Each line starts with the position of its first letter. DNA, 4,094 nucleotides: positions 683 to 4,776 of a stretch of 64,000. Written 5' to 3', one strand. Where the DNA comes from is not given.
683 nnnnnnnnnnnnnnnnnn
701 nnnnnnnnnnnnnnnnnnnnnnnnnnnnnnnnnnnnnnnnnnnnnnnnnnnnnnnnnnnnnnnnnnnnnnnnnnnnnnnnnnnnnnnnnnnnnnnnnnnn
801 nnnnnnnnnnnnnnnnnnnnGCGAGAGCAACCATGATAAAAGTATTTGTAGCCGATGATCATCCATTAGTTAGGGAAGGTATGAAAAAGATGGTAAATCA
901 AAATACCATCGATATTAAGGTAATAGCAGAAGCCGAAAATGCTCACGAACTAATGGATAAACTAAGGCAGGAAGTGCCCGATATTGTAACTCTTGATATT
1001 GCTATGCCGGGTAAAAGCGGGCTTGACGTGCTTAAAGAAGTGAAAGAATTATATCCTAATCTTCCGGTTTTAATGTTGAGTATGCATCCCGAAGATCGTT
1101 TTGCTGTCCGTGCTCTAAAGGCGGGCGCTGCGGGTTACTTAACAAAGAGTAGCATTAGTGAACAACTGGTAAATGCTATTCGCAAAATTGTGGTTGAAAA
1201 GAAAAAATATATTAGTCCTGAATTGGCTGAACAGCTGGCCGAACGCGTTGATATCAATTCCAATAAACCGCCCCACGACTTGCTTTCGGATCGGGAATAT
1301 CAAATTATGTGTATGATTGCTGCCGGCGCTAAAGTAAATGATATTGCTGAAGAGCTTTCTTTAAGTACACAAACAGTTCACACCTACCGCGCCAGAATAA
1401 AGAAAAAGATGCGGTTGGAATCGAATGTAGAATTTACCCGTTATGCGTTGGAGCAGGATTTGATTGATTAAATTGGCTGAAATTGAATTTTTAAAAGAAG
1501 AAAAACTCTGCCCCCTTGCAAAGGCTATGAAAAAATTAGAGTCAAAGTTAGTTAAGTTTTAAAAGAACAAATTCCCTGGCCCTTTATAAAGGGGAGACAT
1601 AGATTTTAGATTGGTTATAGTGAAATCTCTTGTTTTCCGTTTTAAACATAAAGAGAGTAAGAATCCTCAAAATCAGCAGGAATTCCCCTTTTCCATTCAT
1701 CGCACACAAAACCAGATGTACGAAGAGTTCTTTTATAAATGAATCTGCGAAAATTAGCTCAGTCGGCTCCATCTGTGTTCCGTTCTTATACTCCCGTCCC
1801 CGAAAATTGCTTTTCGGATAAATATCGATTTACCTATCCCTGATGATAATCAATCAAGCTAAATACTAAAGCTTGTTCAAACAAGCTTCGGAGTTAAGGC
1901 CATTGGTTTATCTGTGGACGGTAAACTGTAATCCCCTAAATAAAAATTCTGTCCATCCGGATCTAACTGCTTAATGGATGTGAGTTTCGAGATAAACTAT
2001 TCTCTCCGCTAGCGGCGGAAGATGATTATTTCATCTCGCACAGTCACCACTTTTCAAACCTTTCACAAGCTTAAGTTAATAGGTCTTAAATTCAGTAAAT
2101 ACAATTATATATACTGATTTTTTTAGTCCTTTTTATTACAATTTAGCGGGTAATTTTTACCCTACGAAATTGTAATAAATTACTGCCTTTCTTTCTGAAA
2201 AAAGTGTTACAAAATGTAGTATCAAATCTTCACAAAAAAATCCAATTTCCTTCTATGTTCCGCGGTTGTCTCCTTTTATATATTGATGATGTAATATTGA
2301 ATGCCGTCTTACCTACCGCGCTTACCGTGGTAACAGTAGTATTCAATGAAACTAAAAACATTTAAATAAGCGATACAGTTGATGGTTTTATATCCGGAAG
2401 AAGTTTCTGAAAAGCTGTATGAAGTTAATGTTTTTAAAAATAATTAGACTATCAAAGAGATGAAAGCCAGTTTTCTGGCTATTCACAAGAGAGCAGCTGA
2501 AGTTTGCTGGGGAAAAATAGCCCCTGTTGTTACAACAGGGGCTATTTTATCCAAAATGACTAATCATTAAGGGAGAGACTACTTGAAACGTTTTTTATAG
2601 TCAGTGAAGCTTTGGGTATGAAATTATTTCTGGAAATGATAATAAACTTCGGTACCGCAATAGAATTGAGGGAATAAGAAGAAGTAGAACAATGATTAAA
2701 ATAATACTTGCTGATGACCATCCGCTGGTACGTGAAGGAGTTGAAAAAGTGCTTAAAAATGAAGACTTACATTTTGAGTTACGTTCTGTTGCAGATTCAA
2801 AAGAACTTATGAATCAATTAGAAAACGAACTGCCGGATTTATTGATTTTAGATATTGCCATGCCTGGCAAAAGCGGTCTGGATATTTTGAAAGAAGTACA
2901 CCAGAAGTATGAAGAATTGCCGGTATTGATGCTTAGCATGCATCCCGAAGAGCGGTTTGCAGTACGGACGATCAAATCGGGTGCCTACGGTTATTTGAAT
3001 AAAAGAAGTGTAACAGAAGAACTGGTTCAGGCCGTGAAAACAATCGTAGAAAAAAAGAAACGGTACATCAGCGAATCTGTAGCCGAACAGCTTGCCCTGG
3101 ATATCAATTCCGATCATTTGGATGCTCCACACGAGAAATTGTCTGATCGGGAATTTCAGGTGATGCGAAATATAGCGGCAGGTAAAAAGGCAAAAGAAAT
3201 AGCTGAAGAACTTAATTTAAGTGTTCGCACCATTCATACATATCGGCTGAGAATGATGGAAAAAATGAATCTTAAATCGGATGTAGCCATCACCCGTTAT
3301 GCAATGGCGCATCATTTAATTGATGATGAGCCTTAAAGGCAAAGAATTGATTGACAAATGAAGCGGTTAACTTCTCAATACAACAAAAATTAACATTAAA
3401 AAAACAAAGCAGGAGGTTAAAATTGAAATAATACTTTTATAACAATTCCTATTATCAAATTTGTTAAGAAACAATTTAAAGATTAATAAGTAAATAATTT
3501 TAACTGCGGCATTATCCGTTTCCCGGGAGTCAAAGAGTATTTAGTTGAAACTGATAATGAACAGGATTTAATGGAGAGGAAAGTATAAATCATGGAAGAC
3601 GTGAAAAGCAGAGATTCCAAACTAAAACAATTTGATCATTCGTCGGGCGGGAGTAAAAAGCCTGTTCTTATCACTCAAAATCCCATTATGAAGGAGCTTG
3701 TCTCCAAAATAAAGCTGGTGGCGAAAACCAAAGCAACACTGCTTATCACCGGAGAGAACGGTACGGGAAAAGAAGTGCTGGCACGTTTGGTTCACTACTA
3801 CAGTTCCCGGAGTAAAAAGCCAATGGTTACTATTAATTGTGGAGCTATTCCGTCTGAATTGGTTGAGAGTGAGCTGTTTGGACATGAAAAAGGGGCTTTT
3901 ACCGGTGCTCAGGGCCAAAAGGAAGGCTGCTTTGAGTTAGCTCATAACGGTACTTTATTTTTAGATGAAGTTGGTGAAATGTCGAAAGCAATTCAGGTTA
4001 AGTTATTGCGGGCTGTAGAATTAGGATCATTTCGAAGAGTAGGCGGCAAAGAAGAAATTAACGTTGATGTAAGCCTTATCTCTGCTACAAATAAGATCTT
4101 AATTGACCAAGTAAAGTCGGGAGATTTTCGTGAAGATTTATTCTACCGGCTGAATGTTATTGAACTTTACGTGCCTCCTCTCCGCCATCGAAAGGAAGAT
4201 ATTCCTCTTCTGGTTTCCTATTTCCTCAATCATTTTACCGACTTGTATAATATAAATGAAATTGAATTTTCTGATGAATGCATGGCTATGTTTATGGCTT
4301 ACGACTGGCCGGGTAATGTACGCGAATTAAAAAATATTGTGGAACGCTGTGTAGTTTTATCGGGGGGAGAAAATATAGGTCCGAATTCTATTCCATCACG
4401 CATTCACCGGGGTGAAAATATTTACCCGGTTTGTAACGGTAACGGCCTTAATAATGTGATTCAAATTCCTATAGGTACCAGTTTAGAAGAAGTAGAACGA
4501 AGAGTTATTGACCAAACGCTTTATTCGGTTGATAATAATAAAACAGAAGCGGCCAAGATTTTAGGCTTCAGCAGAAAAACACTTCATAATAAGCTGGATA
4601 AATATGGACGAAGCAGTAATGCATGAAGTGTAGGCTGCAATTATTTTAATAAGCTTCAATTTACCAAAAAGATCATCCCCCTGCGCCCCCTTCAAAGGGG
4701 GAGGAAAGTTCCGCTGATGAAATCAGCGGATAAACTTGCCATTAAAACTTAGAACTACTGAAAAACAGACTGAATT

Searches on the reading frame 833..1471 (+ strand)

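Call 29: search_protein_families(library=pfam, proteins=[window:833-1471:+], max_evalue=0.001)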
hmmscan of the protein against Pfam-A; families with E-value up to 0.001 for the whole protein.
window:833-1471:+ (212 aa): 2 families
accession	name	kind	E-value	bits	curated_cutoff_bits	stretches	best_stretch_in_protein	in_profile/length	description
PF00072.30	Response_reg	-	9.2e-29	100.3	30.2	1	4-117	1-111/111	Response regulator receiver domain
PF00196.25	GerE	-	3.3e-17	62.3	23.5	1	150-205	2-57/57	Bacterial regulatory proteins, luxR family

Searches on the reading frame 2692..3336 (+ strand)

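Call 29: search_protein_families(library=pfam, proteins=[window:2692-3336:+], max_evalue=0.001)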
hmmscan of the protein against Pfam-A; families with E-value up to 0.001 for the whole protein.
window:2692-3336:+ (214 aa): 3 families
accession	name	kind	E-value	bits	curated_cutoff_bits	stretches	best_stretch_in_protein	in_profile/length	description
PF00072.30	Response_reg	-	1.6e-27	96.3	30.2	1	4-116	1-111/111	Response regulator receiver domain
PF00196.25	GerE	-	2.4e-19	69.2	23.5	1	149-204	2-57/57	Bacterial regulatory proteins, luxR family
PF08281.18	Sigma70_r4_2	-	7.9e-05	22.7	25.7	1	149-192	10-54/54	Sigma-70, region 4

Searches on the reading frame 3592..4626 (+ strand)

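Call 5: search_protein_families(library=ncbifam, proteins=[window:3592-4626:+], max_evalue=0.01)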
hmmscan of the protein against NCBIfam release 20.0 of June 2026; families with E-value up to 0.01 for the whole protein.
window:3592-4626:+ (344 aa): 34 families (the best 25 are shown)
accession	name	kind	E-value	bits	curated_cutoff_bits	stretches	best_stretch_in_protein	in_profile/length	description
NF041552.1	TF_PrdR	equivalog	4.4e-105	352.2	795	1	24-339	267-577/577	sigma-54 dependent transcriptional regulator PrdR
NF008469.0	PRK11361.1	equivalog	1.4e-103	347.1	714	1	24-339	143-455/461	acetoacetate metabolism transcriptional regulator AtoC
TIGR01817.1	nifA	equivalog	1.3e-99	334.4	528.85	1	16-268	188-439/534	nif-specific transcriptional activator NifA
NF050807.1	TransRegFlbDCaul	equivalog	1.7e-96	323.8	750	1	25-339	119-439/454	sigma-54-dependent transcriptional regulator FlbD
NF038308.1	RNA_repair_RtcR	equivalog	2.9e-95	320.1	650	1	9-340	165-518/530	RNA repair transcriptional activator RtcR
NF003451.0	PRK05022.1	equivalog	4.8e-95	319.2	476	1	14-333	181-503/512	nitric oxide reductase transcriptional regulator NorR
TIGR02915.1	PEP_resp_reg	equivalog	5.1e-93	312.3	502.6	1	13-339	128-443/445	PEP-CTERM-box response regulator transcription factor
TIGR01818.1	ntrC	equivalog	1.1e-92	311.2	558.6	1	17-336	127-461/463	nitrogen regulation protein NR(I)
NF007689.0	PRK10365.1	equivalog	1.1e-90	304.6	760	1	19-336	134-440/441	sigma-54-dependent response regulator transcription factor ZraR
NF041946.1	LuxO_transreg_Vib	equivalog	1.3e-83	281.3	800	1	11-338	120-460/463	quorum-sensing sigma-54 dependent transcriptional regulator LuxO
NF041906.1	V4R_TF_MobR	exception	1.4e-83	281.2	999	1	34-338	242-544/544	phenol degradation transcriptional regulator MobR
TIGR02974.1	phageshock_pspF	equivalog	2.3e-83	280.2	443.55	1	27-258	2-234/336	phage shock protein operon transcriptional activator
NF008085.0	PRK10820.1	equivalog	1.2e-81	275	576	1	26-342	206-514/520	transcriptional regulator TyrR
NF051870.1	NAssimRespRegNtrX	equivalog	1.2e-80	271.6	600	1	23-339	138-451/452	nitrogen assimilation response regulator NtrX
NF011695.0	PRK15115.1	equivalog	2.2e-80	270.6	763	1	8-276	119-386/445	two-component system response regulator GlrR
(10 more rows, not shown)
